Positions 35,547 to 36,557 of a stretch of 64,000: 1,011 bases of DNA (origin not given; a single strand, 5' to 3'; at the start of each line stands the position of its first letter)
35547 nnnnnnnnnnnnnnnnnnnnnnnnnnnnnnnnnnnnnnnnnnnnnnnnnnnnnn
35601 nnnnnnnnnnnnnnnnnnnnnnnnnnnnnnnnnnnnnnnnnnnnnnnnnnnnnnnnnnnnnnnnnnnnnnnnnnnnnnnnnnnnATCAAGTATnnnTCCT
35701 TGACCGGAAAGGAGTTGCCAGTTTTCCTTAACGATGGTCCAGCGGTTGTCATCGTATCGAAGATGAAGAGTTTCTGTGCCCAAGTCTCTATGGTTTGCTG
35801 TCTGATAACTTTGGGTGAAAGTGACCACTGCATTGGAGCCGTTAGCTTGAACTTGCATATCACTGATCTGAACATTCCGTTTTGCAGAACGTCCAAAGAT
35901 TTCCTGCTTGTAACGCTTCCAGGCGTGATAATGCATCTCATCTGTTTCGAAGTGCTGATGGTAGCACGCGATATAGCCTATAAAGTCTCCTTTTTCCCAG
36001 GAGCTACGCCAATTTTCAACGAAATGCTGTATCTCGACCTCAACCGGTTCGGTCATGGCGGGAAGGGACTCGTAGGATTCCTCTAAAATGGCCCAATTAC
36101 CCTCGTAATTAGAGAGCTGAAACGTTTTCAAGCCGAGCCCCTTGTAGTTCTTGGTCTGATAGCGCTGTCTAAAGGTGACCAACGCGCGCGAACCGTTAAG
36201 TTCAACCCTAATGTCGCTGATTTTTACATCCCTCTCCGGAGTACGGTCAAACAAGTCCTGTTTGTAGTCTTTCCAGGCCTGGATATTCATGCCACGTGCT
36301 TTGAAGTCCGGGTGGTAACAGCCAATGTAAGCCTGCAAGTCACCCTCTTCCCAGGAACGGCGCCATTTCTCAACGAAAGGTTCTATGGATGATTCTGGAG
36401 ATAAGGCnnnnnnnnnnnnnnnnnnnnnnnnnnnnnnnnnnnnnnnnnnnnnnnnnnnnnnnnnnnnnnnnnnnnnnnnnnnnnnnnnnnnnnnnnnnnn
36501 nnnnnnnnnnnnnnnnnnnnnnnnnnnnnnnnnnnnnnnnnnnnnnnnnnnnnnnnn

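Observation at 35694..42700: BY-kinases continue past the tyrosine cluster into an extra TM helix and swapped extracytoplasmic modules (2 NTF2-like against 2 SH3-like)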

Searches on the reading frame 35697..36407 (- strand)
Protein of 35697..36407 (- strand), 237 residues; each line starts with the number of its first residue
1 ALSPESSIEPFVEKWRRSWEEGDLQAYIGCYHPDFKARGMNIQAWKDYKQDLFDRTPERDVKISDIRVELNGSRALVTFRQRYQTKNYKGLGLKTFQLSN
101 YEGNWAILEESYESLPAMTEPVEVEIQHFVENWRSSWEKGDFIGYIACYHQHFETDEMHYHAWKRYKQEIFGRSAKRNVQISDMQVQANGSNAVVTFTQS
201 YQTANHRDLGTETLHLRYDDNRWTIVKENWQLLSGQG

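Call 48: search_solved_structures(query=window:35697-36407:-, max_evalue=1, show_alignments=1)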
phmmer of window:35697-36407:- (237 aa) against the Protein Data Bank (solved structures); distinct sequences matched with E-value up to 1: 5.
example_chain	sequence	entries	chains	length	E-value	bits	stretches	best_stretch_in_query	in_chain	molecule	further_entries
7o21_A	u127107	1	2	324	8.1e-11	45.1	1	126-232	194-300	Uncharacterized conserved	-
4xzz_A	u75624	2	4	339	1.1e-09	41.3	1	115-226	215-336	Conserved hypothetical secreted protein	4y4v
6xj6_A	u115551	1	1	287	4.2e-05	26.4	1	132-220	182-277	Pgp2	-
6xj7_A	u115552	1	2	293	9.5e-05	25.2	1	131-220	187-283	Pgp2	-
9m3i_D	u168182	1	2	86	0.36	13.5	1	42-100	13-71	E3 ubiquitin-protein ligase BRE1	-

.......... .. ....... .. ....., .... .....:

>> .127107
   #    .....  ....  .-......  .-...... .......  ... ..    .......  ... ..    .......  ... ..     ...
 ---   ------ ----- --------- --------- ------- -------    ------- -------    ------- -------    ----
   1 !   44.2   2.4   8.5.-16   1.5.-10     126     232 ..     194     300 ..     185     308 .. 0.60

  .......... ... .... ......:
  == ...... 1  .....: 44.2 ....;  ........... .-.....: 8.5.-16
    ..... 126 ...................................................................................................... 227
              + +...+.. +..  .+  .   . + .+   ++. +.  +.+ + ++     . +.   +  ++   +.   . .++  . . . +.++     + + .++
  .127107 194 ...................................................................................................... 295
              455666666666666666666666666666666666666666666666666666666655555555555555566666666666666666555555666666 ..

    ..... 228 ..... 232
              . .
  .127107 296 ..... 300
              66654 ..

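Call 59: predict_structure(alignment_id=A4)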
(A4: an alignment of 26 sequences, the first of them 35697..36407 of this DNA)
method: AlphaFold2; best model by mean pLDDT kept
length: 237 residues; sequences in the alignment: 26
mean_pLDDT: 87.6   pTM: 0.50
mean pLDDT of the five models: 87.6, 87.5, 87.0, 85.3, 84.4
residues with pLDDT >= 90: 131; 70-90: 91; 50-70: 10; < 50: 5
segments of 3 or more residues with pLDDT < 50: none
pLDDT, mean of each block of 10 residues (from residue 1): 73 95 95 87 93 87 89 91 79 92 90 70 84 92 95 88 91 84 89 94 86 94 93 68
secondary structure, 60 per line:
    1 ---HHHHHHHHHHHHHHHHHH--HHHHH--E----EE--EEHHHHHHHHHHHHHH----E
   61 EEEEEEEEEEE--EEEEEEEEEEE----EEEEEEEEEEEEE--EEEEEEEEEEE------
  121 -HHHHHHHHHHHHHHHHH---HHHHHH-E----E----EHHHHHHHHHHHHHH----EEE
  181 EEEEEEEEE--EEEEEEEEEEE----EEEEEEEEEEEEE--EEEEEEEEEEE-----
elements in order: H4-21 H24-28 H42-55 E60-71 E74-84 E89-101 E104-114 H122-138 H142-147 H160-173 E178-189 E192-202 E207-219 E222-232

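Call 62: fold_search(model_id=the predicted structure, library=pdb)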
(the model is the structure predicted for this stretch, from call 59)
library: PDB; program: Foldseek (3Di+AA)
matches with E <= 10: 1525; with E <= 0.001: 230
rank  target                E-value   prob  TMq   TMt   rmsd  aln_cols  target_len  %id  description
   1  7o21_A                7.9e-09  1.00  0.47  0.41  10.9       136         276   20  Structure of Bdellovibrio bacteriovorus Bd1075 (released 2021-04-21)
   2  7o21_B                1.5e-08  1.00  0.46  0.41  10.9       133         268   20  Structure of Bdellovibrio bacteriovorus Bd1075 (released 2021-04-21)
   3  9kw8_A                1.3e-07  1.00  0.38  0.34  15.8       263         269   12  Polyether epoxide hydrolase MonBI-MonBII complex with product analogue (released 2025-12-10)
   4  9kw6_C                3.6e-07  1.00  0.37  0.33  15.9       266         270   11  Polyether epoxide hydrolase MonBI-MonBII complex (released 2025-12-10)
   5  9kw8_B                5.0e-07  1.00  0.36  0.32  15.9       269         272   11  Polyether epoxide hydrolase MonBI-MonBII complex with product analogue (released 2025-12-10)
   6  3rga                  5.6e-07  1.00  0.35  0.30  17.0       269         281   10  Crystal structure of epoxide hydrolase for polyether lasalocid A biosynthesis (released 2012-03-07)
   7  9kw8_C                1.3e-06  1.00  0.38  0.34  15.8       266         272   12  Polyether epoxide hydrolase MonBI-MonBII complex with product analogue (released 2025-12-10)
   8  8s7l_B                1.5e-06  1.00  0.32  0.31  17.0       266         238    8  Crystal structure of a double mutant of VirB8-like OrfG central and C-terminal domains of Streptococcus thermophilus I (released 2025-03-12)
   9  8s7l_C                1.6e-06  1.00  0.32  0.31  17.5       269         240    8  Crystal structure of a double mutant of VirB8-like OrfG central and C-terminal domains of Streptococcus thermophilus I (released 2025-03-12)
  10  8s7l_A                1.6e-06  1.00  0.28  0.27  17.5       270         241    8  Crystal structure of a double mutant of VirB8-like OrfG central and C-terminal domains of Streptococcus thermophilus I (released 2025-03-12)
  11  3f7s                  2.4e-06  1.00  0.44  0.71   4.0       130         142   17  CRYSTAL STRUCTURE OF A NTF2-LIKE PROTEIN OF UNKNOWN FUNCTION (PP_4556) FROM PSEUDOMONAS PUTIDA KT2440 AT 2.11 A RESOLUTI (released 2008-11-25)
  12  7c5x_A                2.4e-06  1.00  0.38  0.19  15.5       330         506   13  Crystal structure of the iota-carbonic anhydrase from eukaryotic microalga complexed with bicarbonate (released 2021-04-28)
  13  7pkw                  2.7e-06  1.00  0.32  0.31  16.4       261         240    8  Crystal structure of VIRB8-like OrfG central and C-terminal domains of Streptococcus thermophilus ICESt3 (Gram positive  (released 2022-09-07)
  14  7c5y_B                3.5e-06  1.00  0.38  0.20  14.5       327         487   12  Crystal structure of the iota-carbonic anhydrase from eukaryotic microalga complexed with iodide (released 2021-04-28)
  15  2chc_C                4.7e-06  1.00  0.41  0.60   3.0       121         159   16  Structure of Rv3472(D26N), a function unknown protein from Mycobacterium tuberculosis (released 2007-05-01)
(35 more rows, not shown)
